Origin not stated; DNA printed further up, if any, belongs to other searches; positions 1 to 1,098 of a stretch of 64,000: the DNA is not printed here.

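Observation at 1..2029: Translationally coupled LarA-like (DUF2088) gene and PflA-like radical SAM enzyme with a Cys-rich N-terminal extension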

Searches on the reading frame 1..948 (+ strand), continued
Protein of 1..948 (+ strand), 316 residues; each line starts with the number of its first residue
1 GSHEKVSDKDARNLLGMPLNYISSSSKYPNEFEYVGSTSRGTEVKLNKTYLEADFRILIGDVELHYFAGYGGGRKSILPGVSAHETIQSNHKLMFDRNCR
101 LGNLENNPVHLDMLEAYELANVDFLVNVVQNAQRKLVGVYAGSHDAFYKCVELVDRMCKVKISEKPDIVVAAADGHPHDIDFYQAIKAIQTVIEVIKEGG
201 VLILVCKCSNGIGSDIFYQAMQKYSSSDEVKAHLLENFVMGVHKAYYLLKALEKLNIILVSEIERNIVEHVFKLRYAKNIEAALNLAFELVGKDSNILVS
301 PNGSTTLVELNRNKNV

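Call 36: search_protein_families(library=ncbifam, proteins=[P0121, P0132, L006:3574-4683:+], max_evalue=0.00001)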
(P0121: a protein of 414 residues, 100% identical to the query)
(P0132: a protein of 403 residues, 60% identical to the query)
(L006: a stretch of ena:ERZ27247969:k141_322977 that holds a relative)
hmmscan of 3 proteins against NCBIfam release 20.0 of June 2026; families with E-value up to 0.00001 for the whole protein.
P0121 (414 aa): 6 families
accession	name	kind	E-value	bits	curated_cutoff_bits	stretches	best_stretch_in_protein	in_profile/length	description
NF052593.1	NPN_racem_MAR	equivalog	2.6e-119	398.5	500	1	4-406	2-413/415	nickel-dependent malate racemase, LarAH6 family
NF052595.1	NPN_LarAH5_MAR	equivalog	6.9e-103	344.8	462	1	4-406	2-413/415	nickel-dependent malate racemase, LarAH5 family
NF052525.1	NPN_LarAH10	equivalog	1.5e-95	320.5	540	1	3-405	3-424/426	NPN-dependent 2-hydroxyacid racemase, LarAH10 family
NF033504.2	Ni_dep_LarA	equivalog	6.6e-93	311.7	460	1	3-406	2-421/422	nickel-dependent lactate racemase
NF052592.1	LarAH_14_15_16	equivalog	8.3e-13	47.5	740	1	35-197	45-218/520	NPN-dependent hydroxyacid isomerase, LarAH14/15/16 family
NF052594.1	NPN_18_hexonate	equivalog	6.4e-07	28.4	500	1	50-314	16-303/411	nickel-dependent putative hexonate epimerase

P0132 (403 aa): 5 families
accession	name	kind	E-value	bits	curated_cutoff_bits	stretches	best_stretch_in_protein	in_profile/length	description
NF052593.1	NPN_racem_MAR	equivalog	8.9e-116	386.9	500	1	3-401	1-414/415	nickel-dependent malate racemase, LarAH6 family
NF052595.1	NPN_LarAH5_MAR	equivalog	4.3e-100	335.6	462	1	4-400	2-413/415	nickel-dependent malate racemase, LarAH5 family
NF033504.2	Ni_dep_LarA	equivalog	1.1e-90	304.4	460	1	3-398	2-419/422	nickel-dependent lactate racemase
NF052525.1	NPN_LarAH10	equivalog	2.3e-90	303.3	540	1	3-400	3-425/426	NPN-dependent 2-hydroxyacid racemase, LarAH10 family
NF052592.1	LarAH_14_15_16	equivalog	2e-07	29.8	740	0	120-185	151-212/520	NPN-dependent hydroxyacid isomerase, LarAH14/15/16 family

L006:3574-4683:+ (370 aa): 5 families
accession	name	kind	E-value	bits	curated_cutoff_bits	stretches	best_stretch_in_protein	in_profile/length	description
TIGR04337.1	AmmeMemoSam_rS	hypoth_equivalog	1.1e-13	50.7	220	1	252-367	173-287/349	AmmeMemoRadiSam system radical SAM enzyme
TIGR04041.1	activase_YjjW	hypoth_equivalog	3.3e-09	36.6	250.2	1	251-349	163-257/276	YjjW family glycine radical enzyme activase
TIGR02493.1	PFLA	equivalog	7.4e-09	35.3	231.75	0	122-215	14-112/235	pyruvate formate-lyase-activating protein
TIGR02495.1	NrdG2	equivalog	9.3e-07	28.4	131.15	1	126-216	19-107/193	anaerobic ribonucleoside-triphosphate reductase activating protein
NF008356.0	PRK11145.1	equivalog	4.8e-06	26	375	0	251-322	127-194/246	pyruvate formate lyase 1-activating protein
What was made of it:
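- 1..951 (+): 3' part (316 codons plus stop) of a 414-aa LarA-superfamily gene, in the malate-racemase-like branch. The first 98 codons lie outside the window. NF052593 MAR/LarAH6 scores 398.5 bits at full length, below the cutoff of 500 (call 36).
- On Malate racemase, LarAH6 family (NF052593): 398.5 bits for full-length P0121 (call 36).
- Closest known: Malate racemase Mar2 / LarAH6. Different: It scores 398.5 bits on the LarAH6 equivalog model, whose cutoff is 500 (call 36).
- Closest known: Lactate racemase LarA. Different: It scores 311.7 bits against a cutoff of 460 on NF033504 (call 36).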

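Call 67: search_protein_families(library=ncbifam, proteins=[L121:5986-7266:+], max_evalue=1e-10)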
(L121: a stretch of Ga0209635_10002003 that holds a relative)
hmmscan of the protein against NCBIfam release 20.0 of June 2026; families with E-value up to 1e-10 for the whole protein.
L121:5986-7266:+ (427 aa): 5 families
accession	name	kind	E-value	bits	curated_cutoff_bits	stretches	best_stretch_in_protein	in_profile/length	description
NF052593.1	NPN_racem_MAR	equivalog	5.8e-153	509.4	500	1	6-418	3-414/415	nickel-dependent malate racemase, LarAH6 family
NF052525.1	NPN_LarAH10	equivalog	1.5e-133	445.7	540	1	6-418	5-426/426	NPN-dependent 2-hydroxyacid racemase, LarAH10 family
NF052595.1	NPN_LarAH5_MAR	equivalog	2.6e-123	412.1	462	1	6-418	3-414/415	nickel-dependent malate racemase, LarAH5 family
NF033504.2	Ni_dep_LarA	equivalog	1.3e-120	403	460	1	4-418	2-421/422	nickel-dependent lactate racemase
NF052592.1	LarAH_14_15_16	equivalog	9.7e-26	90.2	740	1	28-201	35-212/520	NPN-dependent hydroxyacid isomerase, LarAH14/15/16 family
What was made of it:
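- On Malate racemase, LarAH6 family (NF052593): The Bathyarchaeal LarA of L121 does pass, at 509.4 bits (call 67).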

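Call 68: search_protein_families(library=pfam, proteins=[L149:3159-3710:+], max_evalue=0.001)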
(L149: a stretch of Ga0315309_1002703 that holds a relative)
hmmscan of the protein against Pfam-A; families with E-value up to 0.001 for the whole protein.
L149:3159-3710:+ (184 aa): 1 family
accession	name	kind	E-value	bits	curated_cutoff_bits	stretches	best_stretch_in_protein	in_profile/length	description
PF00882.24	Zn_dep_PLPC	-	0.0007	20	26.8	1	65-135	47-98/167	Zinc dependent phospholipase C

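Call 81: find_encoding_contigs(protein=P0133, flank=5000, max_places=3)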
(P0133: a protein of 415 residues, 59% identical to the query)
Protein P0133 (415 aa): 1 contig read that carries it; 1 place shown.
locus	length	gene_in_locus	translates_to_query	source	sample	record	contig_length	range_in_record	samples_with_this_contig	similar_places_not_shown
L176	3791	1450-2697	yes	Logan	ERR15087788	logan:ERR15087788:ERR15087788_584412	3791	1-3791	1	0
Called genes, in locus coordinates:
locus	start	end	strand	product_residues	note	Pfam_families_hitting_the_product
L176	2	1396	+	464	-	?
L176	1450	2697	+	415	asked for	PF09861:Lar_N, PF21113:LarA_C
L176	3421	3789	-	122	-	?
